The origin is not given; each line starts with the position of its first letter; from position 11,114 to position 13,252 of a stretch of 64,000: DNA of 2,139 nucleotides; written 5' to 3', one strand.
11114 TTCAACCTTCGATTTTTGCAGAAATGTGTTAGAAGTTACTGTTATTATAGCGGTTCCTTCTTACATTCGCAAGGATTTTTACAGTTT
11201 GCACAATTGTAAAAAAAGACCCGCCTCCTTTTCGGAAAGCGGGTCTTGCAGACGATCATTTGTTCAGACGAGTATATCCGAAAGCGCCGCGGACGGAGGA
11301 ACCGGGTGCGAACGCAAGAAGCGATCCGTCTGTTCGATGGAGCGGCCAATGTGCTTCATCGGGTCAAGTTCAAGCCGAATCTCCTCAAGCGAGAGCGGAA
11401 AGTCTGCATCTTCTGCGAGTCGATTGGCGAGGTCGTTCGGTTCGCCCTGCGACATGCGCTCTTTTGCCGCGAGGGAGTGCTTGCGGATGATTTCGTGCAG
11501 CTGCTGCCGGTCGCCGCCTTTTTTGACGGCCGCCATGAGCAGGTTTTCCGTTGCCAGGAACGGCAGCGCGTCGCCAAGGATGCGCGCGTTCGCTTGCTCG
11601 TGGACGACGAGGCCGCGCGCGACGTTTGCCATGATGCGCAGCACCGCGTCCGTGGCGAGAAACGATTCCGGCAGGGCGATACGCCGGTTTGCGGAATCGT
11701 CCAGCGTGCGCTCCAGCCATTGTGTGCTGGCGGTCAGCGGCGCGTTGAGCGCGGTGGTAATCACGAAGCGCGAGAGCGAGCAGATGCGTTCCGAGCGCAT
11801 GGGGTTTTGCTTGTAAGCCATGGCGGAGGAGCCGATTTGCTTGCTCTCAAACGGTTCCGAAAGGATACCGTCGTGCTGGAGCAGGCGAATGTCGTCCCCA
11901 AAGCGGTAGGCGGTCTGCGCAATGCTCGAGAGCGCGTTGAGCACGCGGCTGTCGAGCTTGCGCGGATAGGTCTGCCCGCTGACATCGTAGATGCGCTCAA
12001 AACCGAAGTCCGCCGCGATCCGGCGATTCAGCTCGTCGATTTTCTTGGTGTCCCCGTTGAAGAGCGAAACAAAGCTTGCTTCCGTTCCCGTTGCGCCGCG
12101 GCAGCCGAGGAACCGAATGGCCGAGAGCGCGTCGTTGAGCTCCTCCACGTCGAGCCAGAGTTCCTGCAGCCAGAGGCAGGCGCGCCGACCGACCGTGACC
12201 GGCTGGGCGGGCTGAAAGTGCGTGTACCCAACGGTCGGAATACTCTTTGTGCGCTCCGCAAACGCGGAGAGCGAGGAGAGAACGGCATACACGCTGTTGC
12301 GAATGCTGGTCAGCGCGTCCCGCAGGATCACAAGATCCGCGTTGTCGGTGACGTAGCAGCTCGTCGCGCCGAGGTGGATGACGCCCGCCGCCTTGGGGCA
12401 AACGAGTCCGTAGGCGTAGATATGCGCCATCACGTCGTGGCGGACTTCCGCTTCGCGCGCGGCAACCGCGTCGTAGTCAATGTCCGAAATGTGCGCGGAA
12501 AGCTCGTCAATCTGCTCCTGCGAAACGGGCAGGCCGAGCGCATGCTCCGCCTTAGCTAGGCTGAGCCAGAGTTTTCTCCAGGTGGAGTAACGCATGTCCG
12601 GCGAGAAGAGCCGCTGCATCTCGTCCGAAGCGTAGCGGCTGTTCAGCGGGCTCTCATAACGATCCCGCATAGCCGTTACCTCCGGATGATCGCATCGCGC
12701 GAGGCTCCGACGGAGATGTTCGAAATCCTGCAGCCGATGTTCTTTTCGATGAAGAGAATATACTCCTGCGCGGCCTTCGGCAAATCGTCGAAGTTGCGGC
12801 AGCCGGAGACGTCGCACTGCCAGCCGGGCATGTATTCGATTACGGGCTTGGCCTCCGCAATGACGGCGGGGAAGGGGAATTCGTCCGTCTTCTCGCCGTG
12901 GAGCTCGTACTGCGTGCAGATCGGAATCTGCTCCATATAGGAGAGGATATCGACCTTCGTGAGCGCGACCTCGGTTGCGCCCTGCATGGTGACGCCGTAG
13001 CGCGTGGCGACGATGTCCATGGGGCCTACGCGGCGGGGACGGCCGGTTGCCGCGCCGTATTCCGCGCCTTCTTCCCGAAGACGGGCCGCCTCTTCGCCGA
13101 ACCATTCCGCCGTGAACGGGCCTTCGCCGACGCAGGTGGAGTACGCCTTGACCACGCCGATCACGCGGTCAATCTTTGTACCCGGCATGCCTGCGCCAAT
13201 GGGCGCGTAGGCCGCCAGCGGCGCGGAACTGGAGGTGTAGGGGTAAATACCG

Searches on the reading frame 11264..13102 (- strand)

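Call 89: search_protein_families(library=pfam, proteins=[window:11264-13102:-], max_evalue=0.00001)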
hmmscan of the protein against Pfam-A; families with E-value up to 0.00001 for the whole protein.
window:11264-13102:- (612 aa): 2 families
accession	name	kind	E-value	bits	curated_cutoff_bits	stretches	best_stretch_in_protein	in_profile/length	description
PF00206.25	Lyase_1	-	9.3e-21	75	27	1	205-445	72-308/312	Lyase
PF10397.14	ADSL_C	-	1.5e-19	70.6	32.7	1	514-595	1-79/79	Adenylosuccinate lyase C-terminus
